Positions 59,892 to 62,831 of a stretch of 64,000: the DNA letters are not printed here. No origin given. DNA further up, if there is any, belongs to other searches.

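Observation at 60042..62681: GT-C glycosyltransferase fused to a DegT/ArnB-like domain that may lack the PLP lysine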

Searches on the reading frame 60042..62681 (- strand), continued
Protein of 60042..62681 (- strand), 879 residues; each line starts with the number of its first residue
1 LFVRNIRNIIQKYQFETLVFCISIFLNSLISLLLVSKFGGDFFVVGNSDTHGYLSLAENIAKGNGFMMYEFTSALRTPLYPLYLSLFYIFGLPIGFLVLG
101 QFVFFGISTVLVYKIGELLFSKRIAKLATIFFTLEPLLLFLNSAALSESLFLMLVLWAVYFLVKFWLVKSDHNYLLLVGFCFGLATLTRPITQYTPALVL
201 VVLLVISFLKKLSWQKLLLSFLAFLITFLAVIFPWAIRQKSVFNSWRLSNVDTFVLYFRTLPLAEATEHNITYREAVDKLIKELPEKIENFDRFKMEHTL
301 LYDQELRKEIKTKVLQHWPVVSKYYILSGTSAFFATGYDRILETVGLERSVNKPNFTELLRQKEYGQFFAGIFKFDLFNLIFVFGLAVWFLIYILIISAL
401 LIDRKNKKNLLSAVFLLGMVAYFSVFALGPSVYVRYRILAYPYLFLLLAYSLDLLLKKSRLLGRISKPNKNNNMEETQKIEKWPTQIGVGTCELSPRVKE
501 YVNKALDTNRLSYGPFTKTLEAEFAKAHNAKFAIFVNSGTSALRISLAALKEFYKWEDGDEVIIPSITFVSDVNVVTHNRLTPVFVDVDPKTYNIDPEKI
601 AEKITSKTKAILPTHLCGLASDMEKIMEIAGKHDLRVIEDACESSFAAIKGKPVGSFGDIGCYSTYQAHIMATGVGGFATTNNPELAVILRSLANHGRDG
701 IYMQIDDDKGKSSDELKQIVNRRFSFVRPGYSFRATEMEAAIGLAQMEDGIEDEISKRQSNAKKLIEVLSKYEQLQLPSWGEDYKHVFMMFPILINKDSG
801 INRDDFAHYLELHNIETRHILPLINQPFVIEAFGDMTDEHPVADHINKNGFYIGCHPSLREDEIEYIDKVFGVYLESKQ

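Call 16: search_protein_families(library=pfam, proteins=[P0013, P0148, P0130, P0104, P0142, P0099, P0011, P0012, P0005, P0023], max_evalue=0.001)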
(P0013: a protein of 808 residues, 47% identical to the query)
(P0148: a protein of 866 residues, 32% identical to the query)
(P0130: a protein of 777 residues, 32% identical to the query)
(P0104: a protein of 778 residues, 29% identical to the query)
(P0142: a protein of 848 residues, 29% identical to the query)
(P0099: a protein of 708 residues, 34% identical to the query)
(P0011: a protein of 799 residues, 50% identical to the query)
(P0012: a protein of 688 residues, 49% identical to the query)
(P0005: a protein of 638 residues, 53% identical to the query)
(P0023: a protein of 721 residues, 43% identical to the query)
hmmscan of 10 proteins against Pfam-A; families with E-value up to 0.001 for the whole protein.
P0013 (808 aa): 7 families
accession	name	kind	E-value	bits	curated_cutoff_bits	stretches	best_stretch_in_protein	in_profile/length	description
PF01041.23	DegT_DnrJ_EryC1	-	6.6e-89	299.1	19.8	1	432-803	7-359/360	DegT/DnrJ/EryC1/StrS aminotransferase family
PF00535.33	Glycos_transf_2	-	1.5e-23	84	23.3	1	28-185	2-166/168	Glycosyl transferase family 2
PF08241.18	Methyltransf_11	-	8.6e-08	33.2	21.2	1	290-371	2-94/95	Methyltransferase domain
PF01212.27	Beta_elim_lyase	-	9.4e-05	22.3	27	1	451-708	34-271/288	Beta-eliminating lyase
PF13649.12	Methyltransf_25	-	0.00015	22.9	27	1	288-368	1-97/97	Methyltransferase domain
PF00155.27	Aminotran_1_2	-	0.00076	19.2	19.7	0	445-540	36-139/361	Aminotransferase class I and II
PF00266.25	Aminotran_5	-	0.00076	19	21.5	0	457-574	54-175/371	Aminotransferase class-V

P0148 (866 aa): 3 families
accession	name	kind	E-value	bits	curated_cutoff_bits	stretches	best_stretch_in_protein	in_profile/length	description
PF01041.23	DegT_DnrJ_EryC1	-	3.7e-167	556.5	19.8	2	25-360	7-323/360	DegT/DnrJ/EryC1/StrS aminotransferase family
PF00155.27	Aminotran_1_2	-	2.1e-13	50.7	19.7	1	35-297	32-284/361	Aminotransferase class I and II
PF01053.26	Cys_Met_Meta_PP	-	1.9e-07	30.4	27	0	54-172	57-175/381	Cys/Met metabolism PLP-dependent enzyme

P0130 (777 aa): 5 families
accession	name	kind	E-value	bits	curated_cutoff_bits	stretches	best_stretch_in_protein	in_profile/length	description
PF01041.23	DegT_DnrJ_EryC1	-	7.3e-223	739.7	19.8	2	414-770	2-359/360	DegT/DnrJ/EryC1/StrS aminotransferase family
PF00155.27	Aminotran_1_2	-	4.1e-14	53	19.7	1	438-561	44-189/361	Aminotransferase class I and II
PF01053.26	Cys_Met_Meta_PP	-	8.1e-07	28.4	27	1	437-559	53-175/381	Cys/Met metabolism PLP-dependent enzyme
PF01212.27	Beta_elim_lyase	-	1.1e-06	28.6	27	1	432-614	28-227/288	Beta-eliminating lyase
PF00266.25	Aminotran_5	-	4e-05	23.2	21.5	0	444-564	51-182/371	Aminotransferase class-V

P0104 (778 aa): 4 families
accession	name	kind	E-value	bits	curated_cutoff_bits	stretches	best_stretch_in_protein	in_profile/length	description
PF01041.23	DegT_DnrJ_EryC1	-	9.3e-235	778.9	19.8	2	10-375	2-359/360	DegT/DnrJ/EryC1/StrS aminotransferase family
PF00155.27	Aminotran_1_2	-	1.1e-12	48.3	19.7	1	35-156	45-188/361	Aminotransferase class I and II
PF01212.27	Beta_elim_lyase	-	1.8e-09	37.8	27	1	32-279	32-273/288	Beta-eliminating lyase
PF01053.26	Cys_Met_Meta_PP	-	9.4e-08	31.4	27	1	31-204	51-223/381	Cys/Met metabolism PLP-dependent enzyme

P0142 (848 aa): 7 families
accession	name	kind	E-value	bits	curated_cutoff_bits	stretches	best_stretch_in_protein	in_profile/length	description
PF13692.12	Glyco_trans_1_4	-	1.1e-21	78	27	1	199-340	2-142/142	Glycosyl transferases group 1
PF00534.26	Glycos_transf_1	-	2.4e-21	76.4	26.4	1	184-353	1-171/172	Glycosyl transferases group 1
PF13231.12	PMT_2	-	6.7e-13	49.6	26.1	1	454-613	3-157/160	Dolichyl-phosphate-mannose-protein mannosyltransferase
PF13524.12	Glyco_trans_1_2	-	4.4e-11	43.3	25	1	216-367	5-142/144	Glycosyl transferase-like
PF13439.12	Glyco_transf_4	-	2.2e-09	38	28.5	1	21-178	8-169/170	Glycosyltransferase Family 4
PF13579.12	Glyco_trans_4_4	-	2e-05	25.4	29.7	1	77-172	71-156/158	Glycosyl transferase 4-like domain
PF02545.19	Maf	-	0.00038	20.6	27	0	130-207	38-104/187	Maf-like protein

P0099 (708 aa): 2 families
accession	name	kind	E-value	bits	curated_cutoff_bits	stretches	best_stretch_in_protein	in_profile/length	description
PF00535.33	Glycos_transf_2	-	1.4e-21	77.6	23.3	1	4-167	2-165/168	Glycosyl transferase family 2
PF13231.12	PMT_2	-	9.8e-09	36.1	26.1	1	321-475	3-155/160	Dolichyl-phosphate-mannose-protein mannosyltransferase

P0011 (799 aa): 8 families
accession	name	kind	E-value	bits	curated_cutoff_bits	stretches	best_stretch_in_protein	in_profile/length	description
PF01041.23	DegT_DnrJ_EryC1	-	4.2e-96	322.8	19.8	1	18-387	8-359/360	DegT/DnrJ/EryC1/StrS aminotransferase family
PF00534.26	Glycos_transf_1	-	2.1e-40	138.5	26.4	1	611-772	11-170/172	Glycosyl transferases group 1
PF13692.12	Glyco_trans_1_4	-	1.7e-32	113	27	1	617-758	3-140/142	Glycosyl transferases group 1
PF01053.26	Cys_Met_Meta_PP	-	1.4e-06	27.5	27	1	34-289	52-268/381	Cys/Met metabolism PLP-dependent enzyme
PF13439.12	Glyco_transf_4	-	3.4e-06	27.6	28.5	1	406-585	1-167/170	Glycosyltransferase Family 4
PF00155.27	Aminotran_1_2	-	7.7e-05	22.5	19.7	1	27-130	33-150/361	Aminotransferase class I and II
PF20706.3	GT4-conflict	-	0.00011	21.8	26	1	615-724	197-311/385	Family 4 Glycosyltransferase in conflict systems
PF13524.12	Glyco_trans_1_2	-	0.00058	20.3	25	0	647-781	14-135/144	Glycosyl transferase-like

P0012 (688 aa): 4 families
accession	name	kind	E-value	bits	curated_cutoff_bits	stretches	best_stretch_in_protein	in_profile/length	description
PF01041.23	DegT_DnrJ_EryC1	-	3.2e-89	300.1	19.8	1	307-679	5-359/360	DegT/DnrJ/EryC1/StrS aminotransferase family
PF01370.27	Epimerase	-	1.1e-22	81.1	20.9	1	3-208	1-222/240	NAD dependent epimerase/dehydratase family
PF04321.23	RmlD_sub_bind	-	2.5e-06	27.2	27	1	1-61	1-59/287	RmlD substrate binding domain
PF00266.25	Aminotran_5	-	3.9e-05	23.2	21.5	1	348-493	68-215/371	Aminotransferase class-V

P0005 (638 aa): 2 families
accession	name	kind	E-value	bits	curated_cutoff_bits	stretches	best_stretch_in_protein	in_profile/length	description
PF01041.23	DegT_DnrJ_EryC1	-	1.4e-96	324.3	19.8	1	27-399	4-358/360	DegT/DnrJ/EryC1/StrS aminotransferase family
PF01053.26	Cys_Met_Meta_PP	-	0.00034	19.7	27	1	47-193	52-192/381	Cys/Met metabolism PLP-dependent enzyme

P0023 (721 aa): 5 families
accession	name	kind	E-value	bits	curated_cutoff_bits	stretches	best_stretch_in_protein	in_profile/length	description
PF01041.23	DegT_DnrJ_EryC1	-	2e-77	261.3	19.8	1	326-712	5-359/360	DegT/DnrJ/EryC1/StrS aminotransferase family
PF01370.27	Epimerase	-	2.7e-22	79.8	20.9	1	4-220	1-221/240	NAD dependent epimerase/dehydratase family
PF16363.11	GDP_Man_Dehyd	-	5.4e-06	26.5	27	1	5-218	1-231/332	GDP-mannose 4,6 dehydratase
PF04321.23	RmlD_sub_bind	-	4.3e-05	23.2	27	1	3-124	2-106/287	RmlD substrate binding domain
PF01073.25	3Beta_HSD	-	9.9e-05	21.9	22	1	5-124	1-121/280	3-beta hydroxysteroid dehydrogenase/isomerase family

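Call 22: find_related_loci(query=window:60042-62681:-, collection=genome_contigs, flank=8000)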
Query window:60042-62681:- (879 aa) in genome_contigs; peptide patterns used: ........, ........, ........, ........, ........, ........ (x = any residue, [..] = any of these).
89 stretches matched a pattern; 36 encode a relative of the query (tblastn E <= 1e-3); 36 distinct loci.
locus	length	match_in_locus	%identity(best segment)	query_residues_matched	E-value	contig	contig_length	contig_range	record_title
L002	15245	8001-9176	47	486-875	2e-109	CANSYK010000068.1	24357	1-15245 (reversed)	MAG TPA_asm: uncultured bacterium isolate SRR13428092_bin.28_metawrap_v1.3_MAG genome assembly, contig: NODE.1153_length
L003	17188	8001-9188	35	511-878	1e-53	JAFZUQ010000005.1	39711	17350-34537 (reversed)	MAG: Elusimicrobiaceae bacterium isolate RGIG8113 Water_buffalos_Rumen-3__c127, whole genome shotgun sequence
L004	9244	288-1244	35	495-827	2e-47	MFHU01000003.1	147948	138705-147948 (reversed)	MAG: Candidatus Giovannonibacteria bacterium RIFCSPHIGHO2_12_FULL_44_22 rifcsphigho2_12_scaffold_119, whole genome shotg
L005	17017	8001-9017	34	497-867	1e-47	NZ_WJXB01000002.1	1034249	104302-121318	Paenibacillus monticola strain LC-T2 Scaffold2_1, whole genome shotgun sequence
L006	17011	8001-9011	34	502-870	3e-47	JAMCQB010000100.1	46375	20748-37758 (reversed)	MAG: Nitrospirae bacterium isolate FK_Sedi_A_Bin.59 NODE_1413_length_46375_cov_5.8291, whole genome shotgun sequence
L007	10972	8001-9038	32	504-867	5e-46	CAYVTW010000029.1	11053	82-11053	MAG TPA_asm: uncultured Ignavibacterium sp. isolate binchicken_co40_69 genome assembly, contig: NODE_2874_length_11053_c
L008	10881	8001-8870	35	502-806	2e-44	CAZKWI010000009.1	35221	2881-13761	MAG TPA_asm: uncultured Planctomycetia bacterium isolate SRP077602_co2_302 genome assembly, contig: NODE_1818_length_352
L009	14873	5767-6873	31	494-867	7e-41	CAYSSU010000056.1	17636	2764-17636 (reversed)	MAG TPA_asm: uncultured Prevotella sp. isolate binchicken_co157_582 genome assembly, contig: NODE_7440_length_17636_cov_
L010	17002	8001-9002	31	514-871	3e-40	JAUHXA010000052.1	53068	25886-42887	MAG: Bacteroidia bacterium isolate 2_bin.42 NODE_541_length_53068_cov_52.144047, whole genome shotgun sequence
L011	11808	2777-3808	31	492-867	3e-40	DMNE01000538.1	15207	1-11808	MAG TPA_asm: Nitrospiraceae bacterium isolate UBA9159 contig_59567, whole genome shotgun sequence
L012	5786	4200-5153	32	499-827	1e-38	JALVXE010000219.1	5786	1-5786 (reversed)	MAG: Thermotogaceae bacterium isolate M10_metabat2_scaf2bin.068 M10_NODE_9107_length_5786_cov_1.402721, whole genome sho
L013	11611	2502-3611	30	470-867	6e-38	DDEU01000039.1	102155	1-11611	MAG TPA_asm: Chitinophagaceae bacterium UBA1946 UBA1946_contig_13881, whole genome shotgun sequence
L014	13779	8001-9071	30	497-867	6e-38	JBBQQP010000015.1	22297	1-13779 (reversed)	MAG: Chitinophagales bacterium isolate Co_metawrap_1590 Cmw_1590_k141_29092665_length_22297_cov_8.0000, whole genome sho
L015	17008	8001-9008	31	500-831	1e-37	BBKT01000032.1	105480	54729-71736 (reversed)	Thermoanaerobacterium saccharolyticum DNA, contig: TS_NTOU1_c32, strain: NTOU1, whole genome shotgun sequence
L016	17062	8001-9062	30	493-869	2e-36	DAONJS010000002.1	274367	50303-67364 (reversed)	MAG TPA_asm: Bacteroidia bacterium isolate AMR_MDS_3733 NODE_15_length_274367_cov_13.948978, whole genome shotgun sequen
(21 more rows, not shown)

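Call 41: search_protein_families(library=ncbifam, proteins=[L001:768-1379:+], max_evalue=0.00001)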
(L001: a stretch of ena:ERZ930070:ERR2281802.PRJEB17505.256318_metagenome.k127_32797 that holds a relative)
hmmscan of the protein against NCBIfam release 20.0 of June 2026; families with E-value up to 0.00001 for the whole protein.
L001:768-1379:+ (203 aa): 1 family
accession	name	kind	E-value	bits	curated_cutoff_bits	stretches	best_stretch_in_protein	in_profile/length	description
TIGR01221.1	rmlC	equivalog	1.1e-61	207.7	155.75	1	19-190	1-173/176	dTDP-4-dehydrorhamnose 3,5-epimerase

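Call 46: list_cluster_members(proteins=[P0001, window:60042-62681:-])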
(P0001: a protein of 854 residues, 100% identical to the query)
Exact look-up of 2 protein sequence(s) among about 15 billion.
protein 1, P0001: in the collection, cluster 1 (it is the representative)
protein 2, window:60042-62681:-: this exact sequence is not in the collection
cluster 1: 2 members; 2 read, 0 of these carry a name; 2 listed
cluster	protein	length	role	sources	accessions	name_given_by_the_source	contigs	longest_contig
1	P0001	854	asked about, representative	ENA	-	-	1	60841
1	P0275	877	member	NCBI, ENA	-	-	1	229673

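Call 48: find_encoding_contigs(protein=P0275, flank=10000, max_places=4)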
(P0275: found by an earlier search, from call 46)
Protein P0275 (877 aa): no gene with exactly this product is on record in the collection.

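Call 68: predict_structure(alignment_id=A2)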
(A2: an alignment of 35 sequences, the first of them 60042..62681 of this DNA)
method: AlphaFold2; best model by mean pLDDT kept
length: 879 residues; sequences in the alignment: 35
mean_pLDDT: 66.4   pTM: 0.51
mean pLDDT of the five models: 66.4, 66.3, 65.8, 65.6, 65.4
residues with pLDDT >= 90: 244; 70-90: 131; 50-70: 216; < 50: 288
segments of 3 or more residues with pLDDT < 50: 1-11, 15-19, 32-92, 142-147, 167-172, 174-176, 186-189, 191-193, 231-256, 289-377, 403-406, 426-431, 433-435, 437-441, 461-475, 667-674, 698-707, 723-730
pLDDT, mean of each block of 10 residues (from residue 1): 45 49 51 44 34 39 35 39 46 52 62 60 61 56 47 57 49 51 50 48 54 59 56 44 37 47 75 81 64 39 44 42 35 38 38 39 42 46 59 58 50 57 51 47 56 60 45 58 93 86 84 86 93 89 92 96 90 87 95 93 97 91 96 97 84 93 62 61 96 67 48 64 44 77 85 88 97 95 89 94 97 95 82 93 94 94 98 90
secondary structure, 60 per line:
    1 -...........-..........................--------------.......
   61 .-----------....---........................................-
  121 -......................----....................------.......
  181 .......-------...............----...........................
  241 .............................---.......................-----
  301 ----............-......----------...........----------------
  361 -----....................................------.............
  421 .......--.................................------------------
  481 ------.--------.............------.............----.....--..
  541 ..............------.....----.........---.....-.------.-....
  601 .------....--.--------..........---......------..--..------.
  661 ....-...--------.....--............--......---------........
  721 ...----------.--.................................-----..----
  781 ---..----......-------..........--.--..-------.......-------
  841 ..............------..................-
elements in order (helices of 4 or more, strands of 3 or more residues): H2-12 H14-39 H54-61 H73-76 H80-119 H122-143 H148-167 H174-187 H195-209 H214-269 H273-295 H305-316 H318-323 H334-344 H366-401 H408-427 H430-462 H496-508 H515-527 E532-536 H539-554 E561-565 H570-578 E582-586 H597-601 E608-611 H623-632 E636-641 E660-664 E677-681 H684-695 H698-703 H713-723 H737-769 E790-795 H803-812 H827-833 H841-849 E850-854 H861-878
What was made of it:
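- Tried and rejected: The full-length AF2 model with the mixed MSA modelled the GT-C half poorly (call 68).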
